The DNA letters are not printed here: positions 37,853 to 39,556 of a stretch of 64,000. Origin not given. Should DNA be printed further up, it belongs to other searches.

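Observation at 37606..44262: Tightly coupled five-gene operon: non-Pyl MttB methyltransferase, DAO-type flavoprotein, StcD-like demethylase, MmgE/PrpD protein, RidA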

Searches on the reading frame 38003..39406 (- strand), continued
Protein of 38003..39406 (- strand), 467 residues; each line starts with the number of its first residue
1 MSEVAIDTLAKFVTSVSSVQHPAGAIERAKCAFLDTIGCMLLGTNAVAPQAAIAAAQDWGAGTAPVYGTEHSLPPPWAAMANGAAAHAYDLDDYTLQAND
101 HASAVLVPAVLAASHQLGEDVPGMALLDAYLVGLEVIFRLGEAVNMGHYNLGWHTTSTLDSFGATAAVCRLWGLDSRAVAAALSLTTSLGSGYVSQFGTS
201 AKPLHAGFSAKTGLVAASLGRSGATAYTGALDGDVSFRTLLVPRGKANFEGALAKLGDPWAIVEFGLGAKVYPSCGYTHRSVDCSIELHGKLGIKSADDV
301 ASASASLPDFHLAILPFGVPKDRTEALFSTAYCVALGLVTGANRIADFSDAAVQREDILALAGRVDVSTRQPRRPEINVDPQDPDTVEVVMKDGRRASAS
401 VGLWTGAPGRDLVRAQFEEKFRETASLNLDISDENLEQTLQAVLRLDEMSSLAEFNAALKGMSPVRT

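Call 56: search_protein_families(library=pfam, proteins=[L012:7070-9928:+, L012:6051-7007:-, L012:4785-6023:-, L016:11400-12998:+, L051:4925-6124:-, L051:9512-12769:+, L049:6800-8110:-, L049:9663-10982:+, L060:11382-12119:+, L015:2924-4561:+], max_evalue=0.00001)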
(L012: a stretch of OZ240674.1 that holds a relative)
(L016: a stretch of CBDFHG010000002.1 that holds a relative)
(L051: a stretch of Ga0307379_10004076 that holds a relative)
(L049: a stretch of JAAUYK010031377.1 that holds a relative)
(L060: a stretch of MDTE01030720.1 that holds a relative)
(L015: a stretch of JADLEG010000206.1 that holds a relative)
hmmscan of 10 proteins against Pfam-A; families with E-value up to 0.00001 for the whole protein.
L012:7070-9928:+ (952 aa): 6 families
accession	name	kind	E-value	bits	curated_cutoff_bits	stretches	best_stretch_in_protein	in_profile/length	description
PF07517.20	SecA_DEAD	-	1.6e-129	431.8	24.6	1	48-429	2-289/290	SecA DEAD-like domain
PF21090.3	P-loop_SecA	-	4.2e-94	314.3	27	1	445-649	1-205/205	SecA P-loop domain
PF07516.18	SecA_SW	-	1.9e-67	227.7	26.7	1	651-863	1-200/200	SecA Wing and Scaffold domain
PF01043.26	SecA_PP_bind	-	1.6e-37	128.9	23.5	1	273-386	2-110/110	SecA preprotein cross-linking domain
PF02810.21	SEC-C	-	1.1e-07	32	20.4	1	933-951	1-19/19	SEC-C motif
PF00270.35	DEAD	-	1.7e-07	31.6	26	1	135-256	13-130/167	DEAD/DEAH box helicase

L012:6051-7007:- (318 aa): 3 families
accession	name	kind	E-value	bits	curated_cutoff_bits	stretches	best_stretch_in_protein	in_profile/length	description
PF13616.12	Rotamase_3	-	6.9e-20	72.2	22.5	1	168-270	5-115/116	PPIC-type PPIASE domain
PF00639.27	Rotamase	-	2.7e-19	70.4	21.7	1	191-268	18-96/97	PPIC-type PPIASE domain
PF13145.12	Rotamase_2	-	3e-19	70.4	27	1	160-280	1-118/121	PPIC-type PPIASE domain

L012:4785-6023:- (412 aa): 1 family
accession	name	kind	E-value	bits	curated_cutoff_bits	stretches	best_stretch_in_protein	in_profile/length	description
PF01960.23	ArgJ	-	1.6e-134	448.8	32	1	25-412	2-377/377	ArgJ family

L016:11400-12998:+ (532 aa): 3 families
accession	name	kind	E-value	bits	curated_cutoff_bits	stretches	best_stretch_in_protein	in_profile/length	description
PF02776.23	TPP_enzyme_N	-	2.1e-42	144.1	26.8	1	3-109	2-107/119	Thiamine pyrophosphate enzyme, N-terminal TPP binding domain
PF02775.26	TPP_enzyme_C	-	4.7e-33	114.6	21.9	1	383-524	6-151/151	Thiamine pyrophosphate enzyme, C-terminal TPP binding domain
PF00205.28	TPP_enzyme_M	-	3.6e-25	88.7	30.4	1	192-324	2-137/137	Thiamine pyrophosphate enzyme, central domain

L051:4925-6124:- (399 aa): 1 family
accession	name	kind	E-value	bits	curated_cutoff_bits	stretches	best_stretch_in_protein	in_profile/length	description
PF07690.21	MFS_1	-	1.3e-19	70.8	33.4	2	23-319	2-306/347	Major Facilitator Superfamily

L051:9512-12769:+ (1085 aa): 4 families
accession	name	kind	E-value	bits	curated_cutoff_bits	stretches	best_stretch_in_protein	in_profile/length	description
PF00211.25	Guanylate_cyc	-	5.1e-20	72.3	21.9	1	91-266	7-180/183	Adenylate and Guanylate cyclase catalytic domain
PF13191.12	AAA_16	-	1.8e-19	71.3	32.6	1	289-474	2-165/167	AAA ATPase domain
PF00536.37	SAM_1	-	1.7e-18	67.1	23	1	3-57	7-62/64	SAM domain (Sterile alpha motif)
PF07647.24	SAM_2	-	3e-13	50.2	20.5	1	4-57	9-64/66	SAM domain (Sterile alpha motif)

L049:6800-8110:- (436 aa): 0 families

L049:9663-10982:+ (439 aa): 2 families
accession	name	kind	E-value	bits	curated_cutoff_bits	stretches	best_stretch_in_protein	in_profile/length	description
PF00587.30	tRNA-synt_2b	-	6e-23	82.3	29.3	1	96-329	3-177/179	tRNA synthetase class II core domain (G, H, P, S and T)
PF03129.25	HGTP_anticodon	-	8.4e-19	68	21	1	350-437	4-91/94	Anticodon binding domain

L060:11382-12119:+ (245 aa): 3 families
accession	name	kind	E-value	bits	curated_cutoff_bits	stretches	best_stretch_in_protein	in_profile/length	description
PF13561.12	adh_short_C2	-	8.2e-53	179.8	27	1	13-241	1-234/236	Enoyl-(Acyl carrier protein) reductase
PF00106.31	adh_short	-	6.4e-50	169.8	26.6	1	8-194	2-189/195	short chain dehydrogenase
PF08659.16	KR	-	5.6e-10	39.9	22.6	1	10-126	4-125/180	KR domain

L015:2924-4561:+ (545 aa): 0 families

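Call 64: search_solved_structures(query=window:38003-39406:-, max_evalue=1e-20, show_alignments=5)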
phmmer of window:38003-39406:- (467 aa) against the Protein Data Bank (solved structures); distinct sequences matched with E-value up to 1e-20: 10.
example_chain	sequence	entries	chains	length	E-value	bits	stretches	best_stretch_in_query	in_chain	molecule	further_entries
7bra_A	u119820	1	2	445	5e-51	177.2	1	16-432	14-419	Bacillus subtilis IRG1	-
7e9d_A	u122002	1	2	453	1.2e-49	172.6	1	15-434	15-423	IRG1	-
2hp0_A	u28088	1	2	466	2e-42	148.8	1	9-360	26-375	IDS-epimerase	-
2hp3_A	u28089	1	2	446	2.3e-42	148.6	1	10-360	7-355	IDS-epimerase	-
12vw_A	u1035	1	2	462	9.8e-30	107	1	24-461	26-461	Cis-aconitate decarboxylase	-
12vt_A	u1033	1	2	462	1.3e-29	106.6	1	24-461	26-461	Cis-aconitate decarboxylase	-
12ux_A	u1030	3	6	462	1.3e-29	106.5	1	24-461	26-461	Cis-aconitate decarboxylase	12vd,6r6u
12vq_A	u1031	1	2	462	7e-29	104.2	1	24-461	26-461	Cis-aconitate decarboxylase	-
7br9_A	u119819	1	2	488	8.6e-26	94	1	22-463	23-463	Cis-aconitate decarboxylase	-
6r6t_A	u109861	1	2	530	1.1e-25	93.6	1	22-463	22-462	Cis-aconitate decarboxylase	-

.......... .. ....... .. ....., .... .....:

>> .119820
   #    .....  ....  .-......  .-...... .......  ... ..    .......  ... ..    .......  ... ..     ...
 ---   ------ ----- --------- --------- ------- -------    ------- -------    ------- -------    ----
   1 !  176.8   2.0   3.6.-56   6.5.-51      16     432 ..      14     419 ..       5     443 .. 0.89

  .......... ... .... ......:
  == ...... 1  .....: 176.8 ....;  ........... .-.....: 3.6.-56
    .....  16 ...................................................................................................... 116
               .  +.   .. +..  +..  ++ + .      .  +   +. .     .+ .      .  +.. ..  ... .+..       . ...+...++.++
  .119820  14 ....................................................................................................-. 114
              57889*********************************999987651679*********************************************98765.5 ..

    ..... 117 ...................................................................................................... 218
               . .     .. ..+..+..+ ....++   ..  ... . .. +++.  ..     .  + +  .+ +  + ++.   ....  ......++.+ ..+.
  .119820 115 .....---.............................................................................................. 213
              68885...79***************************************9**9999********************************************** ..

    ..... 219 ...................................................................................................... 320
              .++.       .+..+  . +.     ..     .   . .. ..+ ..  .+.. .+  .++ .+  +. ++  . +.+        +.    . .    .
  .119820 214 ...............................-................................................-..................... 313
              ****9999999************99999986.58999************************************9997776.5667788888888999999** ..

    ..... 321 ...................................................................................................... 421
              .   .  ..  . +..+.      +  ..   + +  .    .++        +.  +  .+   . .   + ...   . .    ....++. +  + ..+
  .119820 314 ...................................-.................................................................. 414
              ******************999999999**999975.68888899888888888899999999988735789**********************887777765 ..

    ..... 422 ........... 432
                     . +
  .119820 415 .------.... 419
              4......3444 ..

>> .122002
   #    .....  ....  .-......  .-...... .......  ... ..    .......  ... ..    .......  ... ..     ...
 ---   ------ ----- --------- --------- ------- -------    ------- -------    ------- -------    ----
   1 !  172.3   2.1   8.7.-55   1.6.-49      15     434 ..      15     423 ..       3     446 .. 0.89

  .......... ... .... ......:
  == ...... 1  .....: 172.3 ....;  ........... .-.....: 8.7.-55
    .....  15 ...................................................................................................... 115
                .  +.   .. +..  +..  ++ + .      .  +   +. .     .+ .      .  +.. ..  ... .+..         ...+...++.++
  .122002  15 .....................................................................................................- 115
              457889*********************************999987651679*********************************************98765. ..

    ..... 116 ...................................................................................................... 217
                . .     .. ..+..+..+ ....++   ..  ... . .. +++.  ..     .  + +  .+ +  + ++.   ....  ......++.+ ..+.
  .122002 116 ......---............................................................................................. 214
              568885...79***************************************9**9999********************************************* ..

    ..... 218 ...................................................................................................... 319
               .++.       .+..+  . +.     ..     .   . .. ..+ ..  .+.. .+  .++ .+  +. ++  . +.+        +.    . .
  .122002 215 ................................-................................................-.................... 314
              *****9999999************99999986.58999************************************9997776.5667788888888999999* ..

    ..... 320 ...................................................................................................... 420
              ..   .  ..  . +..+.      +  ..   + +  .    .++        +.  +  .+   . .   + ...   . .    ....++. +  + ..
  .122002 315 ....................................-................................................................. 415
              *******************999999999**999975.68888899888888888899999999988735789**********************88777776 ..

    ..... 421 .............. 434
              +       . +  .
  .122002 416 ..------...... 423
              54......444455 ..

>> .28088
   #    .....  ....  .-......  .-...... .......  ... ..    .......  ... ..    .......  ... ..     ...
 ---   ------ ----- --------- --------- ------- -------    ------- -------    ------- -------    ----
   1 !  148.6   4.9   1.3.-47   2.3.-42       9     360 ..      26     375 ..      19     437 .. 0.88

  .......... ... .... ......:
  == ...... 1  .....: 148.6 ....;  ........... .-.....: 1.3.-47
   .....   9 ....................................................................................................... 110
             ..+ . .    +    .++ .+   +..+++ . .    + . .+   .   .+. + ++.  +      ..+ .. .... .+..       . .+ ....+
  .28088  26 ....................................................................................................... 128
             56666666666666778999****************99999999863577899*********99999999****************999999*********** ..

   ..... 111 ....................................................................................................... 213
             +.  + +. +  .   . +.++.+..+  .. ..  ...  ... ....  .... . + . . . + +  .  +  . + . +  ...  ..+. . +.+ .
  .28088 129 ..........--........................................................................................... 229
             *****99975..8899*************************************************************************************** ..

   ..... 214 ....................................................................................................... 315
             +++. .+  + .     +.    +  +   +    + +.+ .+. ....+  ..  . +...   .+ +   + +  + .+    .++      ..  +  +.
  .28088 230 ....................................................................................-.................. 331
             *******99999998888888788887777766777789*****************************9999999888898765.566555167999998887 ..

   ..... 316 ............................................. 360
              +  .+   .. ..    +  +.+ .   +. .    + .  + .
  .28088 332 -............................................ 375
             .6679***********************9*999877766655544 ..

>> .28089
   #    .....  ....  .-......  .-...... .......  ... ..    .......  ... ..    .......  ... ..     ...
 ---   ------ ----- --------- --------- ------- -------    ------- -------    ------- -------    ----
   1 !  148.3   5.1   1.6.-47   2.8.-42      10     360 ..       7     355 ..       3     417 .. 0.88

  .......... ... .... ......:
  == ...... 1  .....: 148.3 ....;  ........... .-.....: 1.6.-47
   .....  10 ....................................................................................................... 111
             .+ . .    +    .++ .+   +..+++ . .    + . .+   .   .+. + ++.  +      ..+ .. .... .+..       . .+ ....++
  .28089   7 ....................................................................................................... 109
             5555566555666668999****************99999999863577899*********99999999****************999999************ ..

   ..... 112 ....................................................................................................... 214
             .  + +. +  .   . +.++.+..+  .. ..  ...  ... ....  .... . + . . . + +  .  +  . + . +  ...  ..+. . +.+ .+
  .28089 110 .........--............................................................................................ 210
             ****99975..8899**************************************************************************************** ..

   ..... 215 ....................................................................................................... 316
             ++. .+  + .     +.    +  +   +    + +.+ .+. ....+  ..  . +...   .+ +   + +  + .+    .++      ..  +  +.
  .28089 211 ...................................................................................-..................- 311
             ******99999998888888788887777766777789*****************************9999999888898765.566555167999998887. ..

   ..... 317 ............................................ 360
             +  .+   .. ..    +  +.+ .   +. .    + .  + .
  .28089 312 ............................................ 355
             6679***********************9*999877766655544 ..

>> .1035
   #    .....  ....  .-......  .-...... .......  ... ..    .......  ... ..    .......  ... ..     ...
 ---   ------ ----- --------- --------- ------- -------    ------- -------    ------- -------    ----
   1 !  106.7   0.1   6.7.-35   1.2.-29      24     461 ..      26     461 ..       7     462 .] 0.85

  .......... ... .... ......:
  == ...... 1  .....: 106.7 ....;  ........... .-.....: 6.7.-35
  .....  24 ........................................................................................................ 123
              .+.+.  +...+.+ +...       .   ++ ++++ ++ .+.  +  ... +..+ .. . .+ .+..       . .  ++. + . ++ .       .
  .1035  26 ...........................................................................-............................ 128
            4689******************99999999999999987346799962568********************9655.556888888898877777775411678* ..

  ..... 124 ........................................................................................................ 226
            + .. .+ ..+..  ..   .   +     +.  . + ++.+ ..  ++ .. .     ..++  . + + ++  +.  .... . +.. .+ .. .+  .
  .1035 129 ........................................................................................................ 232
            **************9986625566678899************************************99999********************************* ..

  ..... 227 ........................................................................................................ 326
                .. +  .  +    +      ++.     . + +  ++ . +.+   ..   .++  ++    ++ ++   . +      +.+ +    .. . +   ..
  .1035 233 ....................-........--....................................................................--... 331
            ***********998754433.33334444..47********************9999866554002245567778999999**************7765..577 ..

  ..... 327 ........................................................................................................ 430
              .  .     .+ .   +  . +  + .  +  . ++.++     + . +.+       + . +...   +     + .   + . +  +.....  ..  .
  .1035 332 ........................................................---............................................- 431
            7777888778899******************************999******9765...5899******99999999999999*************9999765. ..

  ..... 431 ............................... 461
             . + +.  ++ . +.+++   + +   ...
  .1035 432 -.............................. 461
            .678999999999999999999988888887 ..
